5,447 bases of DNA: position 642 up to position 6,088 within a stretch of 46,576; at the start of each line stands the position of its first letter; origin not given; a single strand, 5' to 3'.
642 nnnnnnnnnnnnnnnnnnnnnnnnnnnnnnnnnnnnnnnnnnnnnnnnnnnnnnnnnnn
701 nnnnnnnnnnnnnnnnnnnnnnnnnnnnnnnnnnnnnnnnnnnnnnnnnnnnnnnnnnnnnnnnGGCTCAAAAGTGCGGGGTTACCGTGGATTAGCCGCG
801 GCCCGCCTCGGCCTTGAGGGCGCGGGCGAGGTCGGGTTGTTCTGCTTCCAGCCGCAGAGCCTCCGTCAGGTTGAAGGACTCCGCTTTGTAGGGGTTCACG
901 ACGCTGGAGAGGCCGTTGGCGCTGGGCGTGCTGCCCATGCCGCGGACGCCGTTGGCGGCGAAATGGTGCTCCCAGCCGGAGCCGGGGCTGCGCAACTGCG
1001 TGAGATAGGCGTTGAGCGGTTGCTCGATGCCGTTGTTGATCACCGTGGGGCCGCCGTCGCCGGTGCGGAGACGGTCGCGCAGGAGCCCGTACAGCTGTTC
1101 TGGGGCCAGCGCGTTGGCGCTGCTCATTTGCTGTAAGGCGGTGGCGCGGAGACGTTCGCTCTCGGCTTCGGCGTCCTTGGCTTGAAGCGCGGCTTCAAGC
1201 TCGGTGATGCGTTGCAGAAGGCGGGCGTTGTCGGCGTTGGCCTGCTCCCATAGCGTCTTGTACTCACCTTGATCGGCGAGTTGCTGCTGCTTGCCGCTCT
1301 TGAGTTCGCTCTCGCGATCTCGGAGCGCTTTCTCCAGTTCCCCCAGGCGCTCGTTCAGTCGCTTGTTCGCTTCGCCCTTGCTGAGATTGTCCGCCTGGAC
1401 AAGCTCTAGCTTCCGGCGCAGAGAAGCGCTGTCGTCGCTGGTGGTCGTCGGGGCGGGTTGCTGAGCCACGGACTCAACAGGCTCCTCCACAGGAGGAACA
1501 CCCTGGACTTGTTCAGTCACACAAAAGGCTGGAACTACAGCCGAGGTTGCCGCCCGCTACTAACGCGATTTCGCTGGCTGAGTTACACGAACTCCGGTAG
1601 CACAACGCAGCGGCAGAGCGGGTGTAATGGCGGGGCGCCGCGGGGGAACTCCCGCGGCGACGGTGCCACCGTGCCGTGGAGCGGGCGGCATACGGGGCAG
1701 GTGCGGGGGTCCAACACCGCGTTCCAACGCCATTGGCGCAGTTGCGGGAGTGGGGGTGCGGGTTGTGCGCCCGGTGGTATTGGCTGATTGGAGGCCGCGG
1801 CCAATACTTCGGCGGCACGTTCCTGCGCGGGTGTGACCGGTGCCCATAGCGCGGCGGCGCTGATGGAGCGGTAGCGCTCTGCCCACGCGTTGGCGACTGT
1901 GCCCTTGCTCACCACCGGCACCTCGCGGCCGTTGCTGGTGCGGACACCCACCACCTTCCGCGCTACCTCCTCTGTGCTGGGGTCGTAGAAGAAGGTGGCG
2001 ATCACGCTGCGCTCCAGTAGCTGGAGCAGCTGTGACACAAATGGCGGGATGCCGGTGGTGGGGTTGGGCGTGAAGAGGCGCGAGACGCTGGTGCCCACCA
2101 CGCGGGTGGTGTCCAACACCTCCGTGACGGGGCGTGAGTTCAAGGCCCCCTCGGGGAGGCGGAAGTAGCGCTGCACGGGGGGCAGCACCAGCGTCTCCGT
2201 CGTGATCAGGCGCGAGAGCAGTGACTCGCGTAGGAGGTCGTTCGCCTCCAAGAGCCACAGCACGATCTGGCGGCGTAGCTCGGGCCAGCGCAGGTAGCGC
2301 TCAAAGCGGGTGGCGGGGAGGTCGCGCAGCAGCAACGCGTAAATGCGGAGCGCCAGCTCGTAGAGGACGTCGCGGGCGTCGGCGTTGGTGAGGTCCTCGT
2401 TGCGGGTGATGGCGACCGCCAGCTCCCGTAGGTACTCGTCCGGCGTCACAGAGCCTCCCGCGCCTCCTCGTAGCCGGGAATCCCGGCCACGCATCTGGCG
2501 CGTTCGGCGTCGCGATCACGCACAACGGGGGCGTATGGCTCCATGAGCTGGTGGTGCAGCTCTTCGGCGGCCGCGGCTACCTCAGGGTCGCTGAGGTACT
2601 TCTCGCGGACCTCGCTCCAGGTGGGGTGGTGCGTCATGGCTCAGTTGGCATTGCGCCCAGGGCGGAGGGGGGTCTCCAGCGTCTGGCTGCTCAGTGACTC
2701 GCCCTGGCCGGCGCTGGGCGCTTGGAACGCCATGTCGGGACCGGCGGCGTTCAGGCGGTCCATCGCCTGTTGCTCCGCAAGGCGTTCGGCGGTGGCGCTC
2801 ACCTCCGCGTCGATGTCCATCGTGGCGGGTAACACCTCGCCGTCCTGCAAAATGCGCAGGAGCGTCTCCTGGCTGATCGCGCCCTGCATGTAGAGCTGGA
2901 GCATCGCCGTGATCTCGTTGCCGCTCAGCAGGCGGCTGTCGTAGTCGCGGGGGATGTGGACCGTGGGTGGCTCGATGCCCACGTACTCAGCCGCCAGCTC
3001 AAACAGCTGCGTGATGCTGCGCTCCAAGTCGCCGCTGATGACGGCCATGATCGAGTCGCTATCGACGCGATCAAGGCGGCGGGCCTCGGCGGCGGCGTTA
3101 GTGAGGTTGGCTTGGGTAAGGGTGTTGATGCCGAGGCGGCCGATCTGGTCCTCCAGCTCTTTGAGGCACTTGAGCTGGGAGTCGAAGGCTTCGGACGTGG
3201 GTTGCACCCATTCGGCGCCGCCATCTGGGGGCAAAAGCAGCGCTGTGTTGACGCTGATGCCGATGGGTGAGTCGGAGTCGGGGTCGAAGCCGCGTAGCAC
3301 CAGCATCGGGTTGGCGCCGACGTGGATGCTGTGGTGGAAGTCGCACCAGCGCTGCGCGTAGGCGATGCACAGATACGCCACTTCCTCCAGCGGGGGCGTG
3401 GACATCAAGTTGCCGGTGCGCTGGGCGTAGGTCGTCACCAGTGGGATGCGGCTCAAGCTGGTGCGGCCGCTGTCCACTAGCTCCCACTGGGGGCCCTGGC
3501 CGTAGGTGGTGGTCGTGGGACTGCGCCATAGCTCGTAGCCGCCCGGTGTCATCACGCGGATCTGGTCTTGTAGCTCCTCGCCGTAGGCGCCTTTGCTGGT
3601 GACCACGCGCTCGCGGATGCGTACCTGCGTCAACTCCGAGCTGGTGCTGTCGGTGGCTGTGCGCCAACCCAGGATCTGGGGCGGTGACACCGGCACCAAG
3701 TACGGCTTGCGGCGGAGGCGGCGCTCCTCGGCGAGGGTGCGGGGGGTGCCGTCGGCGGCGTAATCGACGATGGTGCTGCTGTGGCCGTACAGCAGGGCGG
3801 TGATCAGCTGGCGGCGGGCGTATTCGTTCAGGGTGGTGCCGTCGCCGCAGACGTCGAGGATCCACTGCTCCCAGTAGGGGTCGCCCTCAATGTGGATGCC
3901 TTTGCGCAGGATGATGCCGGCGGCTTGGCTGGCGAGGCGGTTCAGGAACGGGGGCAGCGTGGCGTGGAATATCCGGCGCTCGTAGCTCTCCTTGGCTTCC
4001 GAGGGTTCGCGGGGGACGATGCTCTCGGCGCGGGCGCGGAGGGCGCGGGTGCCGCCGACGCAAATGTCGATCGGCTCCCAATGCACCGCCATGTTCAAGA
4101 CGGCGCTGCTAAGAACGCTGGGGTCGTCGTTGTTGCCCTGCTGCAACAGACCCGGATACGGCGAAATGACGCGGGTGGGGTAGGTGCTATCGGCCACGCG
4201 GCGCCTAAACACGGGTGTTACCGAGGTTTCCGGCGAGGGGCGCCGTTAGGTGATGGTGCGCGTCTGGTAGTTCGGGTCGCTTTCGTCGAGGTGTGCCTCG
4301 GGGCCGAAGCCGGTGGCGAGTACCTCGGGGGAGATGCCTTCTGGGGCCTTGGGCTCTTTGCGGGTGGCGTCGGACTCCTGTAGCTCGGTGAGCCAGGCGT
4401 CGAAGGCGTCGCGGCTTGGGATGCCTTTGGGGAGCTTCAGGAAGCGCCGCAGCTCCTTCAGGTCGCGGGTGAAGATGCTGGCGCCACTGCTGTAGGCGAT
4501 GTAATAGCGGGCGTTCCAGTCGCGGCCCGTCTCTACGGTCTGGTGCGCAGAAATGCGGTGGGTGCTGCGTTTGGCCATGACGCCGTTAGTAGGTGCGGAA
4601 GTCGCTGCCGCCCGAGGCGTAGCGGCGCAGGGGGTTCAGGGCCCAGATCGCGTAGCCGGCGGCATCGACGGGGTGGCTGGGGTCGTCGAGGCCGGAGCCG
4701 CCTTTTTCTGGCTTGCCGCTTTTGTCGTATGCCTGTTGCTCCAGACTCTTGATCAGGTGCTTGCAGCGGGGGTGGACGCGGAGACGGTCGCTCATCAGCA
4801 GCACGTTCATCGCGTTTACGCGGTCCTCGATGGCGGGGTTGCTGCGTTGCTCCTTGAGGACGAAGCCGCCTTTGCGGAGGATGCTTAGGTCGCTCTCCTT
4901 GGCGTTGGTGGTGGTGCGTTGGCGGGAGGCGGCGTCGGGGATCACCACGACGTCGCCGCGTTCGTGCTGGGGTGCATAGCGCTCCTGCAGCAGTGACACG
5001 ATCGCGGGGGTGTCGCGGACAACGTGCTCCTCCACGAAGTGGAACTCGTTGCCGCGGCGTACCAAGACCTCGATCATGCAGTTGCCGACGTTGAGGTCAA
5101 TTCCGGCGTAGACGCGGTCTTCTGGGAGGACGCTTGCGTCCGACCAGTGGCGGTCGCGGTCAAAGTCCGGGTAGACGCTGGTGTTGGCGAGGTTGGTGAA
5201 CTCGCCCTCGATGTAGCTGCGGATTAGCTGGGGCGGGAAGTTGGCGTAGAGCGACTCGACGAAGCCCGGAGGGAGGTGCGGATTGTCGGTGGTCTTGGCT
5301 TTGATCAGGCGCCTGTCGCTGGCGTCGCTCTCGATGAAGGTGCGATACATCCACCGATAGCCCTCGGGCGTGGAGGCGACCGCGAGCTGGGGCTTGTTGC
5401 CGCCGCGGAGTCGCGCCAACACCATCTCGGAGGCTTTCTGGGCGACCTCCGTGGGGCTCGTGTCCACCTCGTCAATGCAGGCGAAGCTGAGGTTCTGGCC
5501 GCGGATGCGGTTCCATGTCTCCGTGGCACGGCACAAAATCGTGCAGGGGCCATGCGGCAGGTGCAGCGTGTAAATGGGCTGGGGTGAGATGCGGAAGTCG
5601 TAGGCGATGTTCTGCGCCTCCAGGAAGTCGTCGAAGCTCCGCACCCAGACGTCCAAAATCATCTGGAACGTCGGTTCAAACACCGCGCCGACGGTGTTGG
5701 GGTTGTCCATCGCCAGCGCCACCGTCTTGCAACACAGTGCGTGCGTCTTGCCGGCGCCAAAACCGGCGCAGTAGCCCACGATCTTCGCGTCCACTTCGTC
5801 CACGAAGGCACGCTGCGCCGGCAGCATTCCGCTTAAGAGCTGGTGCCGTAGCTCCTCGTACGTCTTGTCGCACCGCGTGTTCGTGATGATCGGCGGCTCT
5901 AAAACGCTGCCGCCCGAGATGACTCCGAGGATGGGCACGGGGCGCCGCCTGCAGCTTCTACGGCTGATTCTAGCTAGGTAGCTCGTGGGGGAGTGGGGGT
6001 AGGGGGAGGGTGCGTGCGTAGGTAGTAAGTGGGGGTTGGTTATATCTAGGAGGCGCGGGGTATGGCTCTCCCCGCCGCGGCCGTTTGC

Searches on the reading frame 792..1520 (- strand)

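Call 64: search_protein_families(library=phrogs, proteins=[window:792-1520:-], max_evalue=0.1)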
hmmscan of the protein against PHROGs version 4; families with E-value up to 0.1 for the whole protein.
window:792-1520:- (242 aa): 2 families
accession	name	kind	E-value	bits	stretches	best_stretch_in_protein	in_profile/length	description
phrog_206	-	head and packaging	4.1e-06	27.7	1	23-238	36-262/263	head scaffolding protein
phrog_22374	-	unknown function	0.036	14.9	1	86-136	14-61/62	-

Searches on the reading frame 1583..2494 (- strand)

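Call 64: search_protein_families(library=phrogs, proteins=[window:1583-2494:-], max_evalue=0.1)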
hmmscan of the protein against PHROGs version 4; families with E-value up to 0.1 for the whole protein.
window:1583-2494:- (303 aa): 12 families
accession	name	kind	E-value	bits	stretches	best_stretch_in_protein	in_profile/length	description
phrog_115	-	head and packaging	1.1e-11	45.7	1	254-302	269-318/665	minor head protein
phrog_4728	-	head and packaging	6.2e-09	36.2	1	252-302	248-300/591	head morphogenesis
phrog_241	-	head and packaging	7.4e-08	32.9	1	254-300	227-272/679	head morphogenesis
phrog_595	-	head and packaging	8.9e-08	32.9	1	255-300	250-296/513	head maturation protease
phrog_2841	-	head and packaging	2.7e-07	31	1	253-300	257-305/525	minor head protein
phrog_6577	-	unknown function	5.8e-07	29.2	1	254-300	179-228/1066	-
phrog_24918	-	head and packaging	6.9e-06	26.7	1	256-298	187-238/250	head morphogenesis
phrog_21789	-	head and packaging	0.00025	19.9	1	213-300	171-258/1195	virion structural protein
phrog_28652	-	unknown function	0.00059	19.7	1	254-299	250-297/497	-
phrog_19480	-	head and packaging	0.00069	19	1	254-300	692-735/737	head morphogenesis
phrog_2662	-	head and packaging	0.00095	18.8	1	236-301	637-708/717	portal protein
phrog_3517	-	head and packaging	0.044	14.1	1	256-302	271-329/371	head morphogenesis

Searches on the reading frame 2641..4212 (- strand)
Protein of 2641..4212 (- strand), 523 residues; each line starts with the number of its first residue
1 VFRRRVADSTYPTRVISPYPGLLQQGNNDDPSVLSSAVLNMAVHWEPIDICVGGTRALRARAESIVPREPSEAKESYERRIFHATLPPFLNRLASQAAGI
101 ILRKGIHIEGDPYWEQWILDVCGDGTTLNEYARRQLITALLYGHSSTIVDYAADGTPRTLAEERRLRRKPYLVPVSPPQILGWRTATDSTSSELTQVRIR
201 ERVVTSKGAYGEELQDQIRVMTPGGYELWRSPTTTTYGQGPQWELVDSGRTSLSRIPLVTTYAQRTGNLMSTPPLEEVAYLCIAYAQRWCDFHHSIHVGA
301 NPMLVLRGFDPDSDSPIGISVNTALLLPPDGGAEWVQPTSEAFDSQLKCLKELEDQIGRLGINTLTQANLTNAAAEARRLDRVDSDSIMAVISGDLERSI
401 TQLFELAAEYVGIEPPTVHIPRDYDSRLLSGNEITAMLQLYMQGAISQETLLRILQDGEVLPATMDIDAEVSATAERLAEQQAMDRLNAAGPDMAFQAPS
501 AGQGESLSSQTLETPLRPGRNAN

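Call 7: search_dna_similar(query=window:2641-4212:-, collection=phages, mode=protein, max_rows=20)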
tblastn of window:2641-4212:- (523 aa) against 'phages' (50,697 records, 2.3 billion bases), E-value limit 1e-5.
Records with a match: 332; places in all: 333; records where one place covers at least 80% of the query: 219.
Best place of each record, by identity: <60% 332.
By first word of the organism name: Pseudomonas 94; Xanthomonas 24; Achromobacter 23; Vibrio 23; Acinetobacter 20; Klebsiella 17; Escherichia 13; Stenotrophomonas 12; Serratia 10; Bordetella 9; and 34 more.
By host as written in the record: Pseudomonas aeruginosa 35; Pseudomonas aeruginosa PAO1 23; Vibrio breoganii 22; - 19; Escherichia coli 12; Achromobacter sp. 10; Acinetobacter baumannii 10; Bordetella bronchiseptica ATCC 10580 9; and 105 more.
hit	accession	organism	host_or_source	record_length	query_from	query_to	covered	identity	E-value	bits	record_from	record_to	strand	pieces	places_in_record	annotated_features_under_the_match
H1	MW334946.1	Cyanophage S-2L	-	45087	29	468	84%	37.5%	4e-74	261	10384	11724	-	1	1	portal protein | hypothetical protein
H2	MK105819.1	Synechococcus phage S-H1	Synechococcus sp. WH 7803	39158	41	474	83%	36.1%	5e-74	261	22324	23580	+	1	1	hypothetical protein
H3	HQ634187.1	Cyanophage KBS-S-2A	Synechococcus sp. WH7803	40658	44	474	82%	33.5%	2e-65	236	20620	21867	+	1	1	hypothetical protein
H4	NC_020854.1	Cyanophage KBS-S-2A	Synechococcus sp. WH7803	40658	44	474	82%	33.5%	2e-65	236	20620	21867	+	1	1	portal protein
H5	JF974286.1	Prochlorococcus phage MED4-184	Prochlorococcus MED4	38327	35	474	84%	31.5%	2e-58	216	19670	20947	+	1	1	hypothetical protein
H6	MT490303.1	Prochlorococcus phage P-HS2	Prochlorococcus marinus subsp. pastoris ...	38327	35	474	84%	31.5%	2e-58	216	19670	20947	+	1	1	hypothetical protein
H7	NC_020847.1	Prochlorococcus phage MED4-184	Prochlorococcus MED4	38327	35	474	84%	31.5%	2e-58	216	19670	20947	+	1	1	portal protein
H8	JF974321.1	Cyanophage MED4-117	Prochlorococcus MED4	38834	35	474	84%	31.5%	2e-58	216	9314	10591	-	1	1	hypothetical protein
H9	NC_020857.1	Cyanophage MED4-117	Prochlorococcus MED4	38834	35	474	84%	31.5%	2e-58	216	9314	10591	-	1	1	portal protein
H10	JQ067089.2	Pseudomonas phage PaMx28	Pseudomonas aeruginosa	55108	35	483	86%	30.7%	1e-37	154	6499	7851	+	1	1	portal protein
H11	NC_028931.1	Pseudomonas phage PaMx28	Pseudomonas aeruginosa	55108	35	483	86%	30.7%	1e-37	154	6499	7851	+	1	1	portal protein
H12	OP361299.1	Pseudomonas phage phiH2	Pseudomonas sp. PA14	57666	35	481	85%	30.4%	7e-39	157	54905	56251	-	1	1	62kDa structural protein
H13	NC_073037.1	Pseudomonas phage phiH2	Pseudomonas sp. PA14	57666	35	481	85%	30.4%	7e-39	157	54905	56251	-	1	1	62kDa structural protein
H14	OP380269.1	Pseudomonas phage phiH1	Pseudomonas aeruginosa PA14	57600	35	481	85%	30.4%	3e-38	155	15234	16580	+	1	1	portal protein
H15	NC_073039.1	Pseudomonas phage phiH1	Pseudomonas aeruginosa PA14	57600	35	481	85%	30.4%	3e-38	155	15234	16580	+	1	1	portal protein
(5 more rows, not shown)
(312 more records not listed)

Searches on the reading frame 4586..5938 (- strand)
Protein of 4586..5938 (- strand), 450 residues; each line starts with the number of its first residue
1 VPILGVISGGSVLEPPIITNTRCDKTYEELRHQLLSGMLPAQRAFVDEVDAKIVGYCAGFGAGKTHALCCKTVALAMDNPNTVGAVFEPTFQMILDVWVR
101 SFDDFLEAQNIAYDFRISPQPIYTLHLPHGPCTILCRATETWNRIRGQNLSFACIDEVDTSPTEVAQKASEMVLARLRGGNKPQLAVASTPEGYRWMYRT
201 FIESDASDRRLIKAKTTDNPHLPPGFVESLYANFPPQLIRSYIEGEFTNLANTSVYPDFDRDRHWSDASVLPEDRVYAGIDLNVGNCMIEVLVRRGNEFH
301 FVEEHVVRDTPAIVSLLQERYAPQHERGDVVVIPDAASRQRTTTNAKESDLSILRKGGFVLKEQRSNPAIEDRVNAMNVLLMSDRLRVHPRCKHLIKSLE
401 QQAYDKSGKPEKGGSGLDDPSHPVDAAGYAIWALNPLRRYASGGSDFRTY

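Call 8: search_dna_similar(query=window:4586-5938:-, collection=phages, mode=protein, max_rows=20)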
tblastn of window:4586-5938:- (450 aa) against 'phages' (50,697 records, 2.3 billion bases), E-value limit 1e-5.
Records with a match: 938; places in all: 943; records where one place covers at least 80% of the query: 878.
Best place of each record, by identity: <60% 938.
By first word of the organism name: Salmonella 371; Escherichia 262; Vibrio 69; Klebsiella 55; Pseudomonas 29; Serratia 13; Kagunavirus 11; Rhizobium 10; Bacillus 8; Pectobacterium 7; and 43 more.
By host as written in the record: Escherichia coli 145; - 60; Salmonella enterica subsp. enterica serovar Enteritidis 55; Salmonella enterica 54; Salmonella enterica subsp. enterica serovar Typhimurium 49; Salmonella sp. 37; Vibrio breoganii 23; Salmonella enterica subsp. enterica serovar Enteritidis PT1 20; and 245 more.
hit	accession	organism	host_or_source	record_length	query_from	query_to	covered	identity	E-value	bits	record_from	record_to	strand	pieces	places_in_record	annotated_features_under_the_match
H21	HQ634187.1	Cyanophage KBS-S-2A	Synechococcus sp. WH7803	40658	32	450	93%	43.5%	2e-102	340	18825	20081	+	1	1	phage terminase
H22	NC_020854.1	Cyanophage KBS-S-2A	Synechococcus sp. WH7803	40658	32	450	93%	43.5%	2e-102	340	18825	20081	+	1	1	phage terminase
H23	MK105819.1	Synechococcus phage S-H1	Synechococcus sp. WH 7803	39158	32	450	93%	43.0%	2e-101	337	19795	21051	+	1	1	terminase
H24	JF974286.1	Prochlorococcus phage MED4-184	Prochlorococcus MED4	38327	10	450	98%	40.1%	4e-92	310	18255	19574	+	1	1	hypothetical protein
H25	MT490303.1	Prochlorococcus phage P-HS2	Prochlorococcus marinus subsp. pastoris ...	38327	10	450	98%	40.1%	4e-92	310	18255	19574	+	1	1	hypothetical protein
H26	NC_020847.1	Prochlorococcus phage MED4-184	Prochlorococcus MED4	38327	10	450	98%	40.1%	4e-92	310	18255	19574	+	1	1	terminase large subunit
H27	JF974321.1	Cyanophage MED4-117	Prochlorococcus MED4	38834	10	450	98%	40.1%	4e-92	310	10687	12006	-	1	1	terminase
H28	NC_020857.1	Cyanophage MED4-117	Prochlorococcus MED4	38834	10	450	98%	40.1%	4e-92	310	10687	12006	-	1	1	terminase large subunit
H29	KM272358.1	Salmonella phage LSPA1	Salmonella paratyphi A CMCC50973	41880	38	439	89%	39.0%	3e-83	285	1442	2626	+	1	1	terminase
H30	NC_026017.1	Salmonella phage LSPA1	Salmonella paratyphi A CMCC50973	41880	38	439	89%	39.0%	3e-83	285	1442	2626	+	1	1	terminase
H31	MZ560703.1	Salmonella phage vB_SalS_TU03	Salmonella sp.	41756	38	439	89%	39.0%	8e-83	283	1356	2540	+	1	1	terminase large subunit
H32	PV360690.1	Salmonella phage PK1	Salmonella enterica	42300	38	439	89%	39.0%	1e-82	283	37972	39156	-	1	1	terminase large subunit protein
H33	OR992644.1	Escherichia phage EP-B-K_E2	Escherichia coli (EPEC)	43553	38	439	89%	39.0%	1e-82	283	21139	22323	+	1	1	record has no annotation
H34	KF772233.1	Edwardsiella phage eiAU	Edwardsiella ictaluri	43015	39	445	90%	37.1%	3e-80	276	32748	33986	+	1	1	terminase large subunit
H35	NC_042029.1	Edwardsiella phage eiAU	Edwardsiella ictaluri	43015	39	445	90%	37.1%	3e-80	276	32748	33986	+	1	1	terminase large subunit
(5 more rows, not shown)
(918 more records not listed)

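Call 16: find_related_loci(query=window:4586-5938:-, collection=viral_contigs, flank=10000)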
Query window:4586-5938:- (450 aa) in viral_contigs; peptide patterns used: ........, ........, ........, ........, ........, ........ (x = any residue, [..] = any of these).
457 stretches matched a pattern; 455 encode a relative of the query (tblastn E <= 1e-3); the best 80 are kept; 80 distinct loci.
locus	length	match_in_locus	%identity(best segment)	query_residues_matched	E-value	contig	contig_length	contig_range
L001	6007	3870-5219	93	1-450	0e+0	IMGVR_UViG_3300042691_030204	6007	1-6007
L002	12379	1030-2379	78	1-450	0e+0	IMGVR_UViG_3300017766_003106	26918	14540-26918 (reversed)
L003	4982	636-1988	68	1-450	0e+0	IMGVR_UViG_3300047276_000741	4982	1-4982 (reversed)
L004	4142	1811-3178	44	3-448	4e-133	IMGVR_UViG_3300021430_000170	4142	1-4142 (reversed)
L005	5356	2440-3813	42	3-450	7e-128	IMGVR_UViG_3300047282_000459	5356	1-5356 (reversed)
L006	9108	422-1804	43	1-450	8e-127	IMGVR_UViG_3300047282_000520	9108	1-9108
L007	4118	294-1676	43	1-450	9e-119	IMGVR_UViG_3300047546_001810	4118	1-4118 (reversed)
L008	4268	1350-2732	43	1-450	2e-118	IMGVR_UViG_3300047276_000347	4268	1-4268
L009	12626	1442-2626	39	38-439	1e-86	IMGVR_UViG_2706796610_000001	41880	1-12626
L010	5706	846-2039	38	38-439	1e-84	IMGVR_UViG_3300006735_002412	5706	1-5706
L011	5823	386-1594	36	38-438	5e-82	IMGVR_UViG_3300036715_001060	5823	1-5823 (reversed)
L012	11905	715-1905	38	38-439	2e-80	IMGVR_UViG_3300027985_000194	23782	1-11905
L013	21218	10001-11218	38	42-448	1e-75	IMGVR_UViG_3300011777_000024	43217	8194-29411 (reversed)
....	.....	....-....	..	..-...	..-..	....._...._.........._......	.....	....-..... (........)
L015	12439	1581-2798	38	42-448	5e-75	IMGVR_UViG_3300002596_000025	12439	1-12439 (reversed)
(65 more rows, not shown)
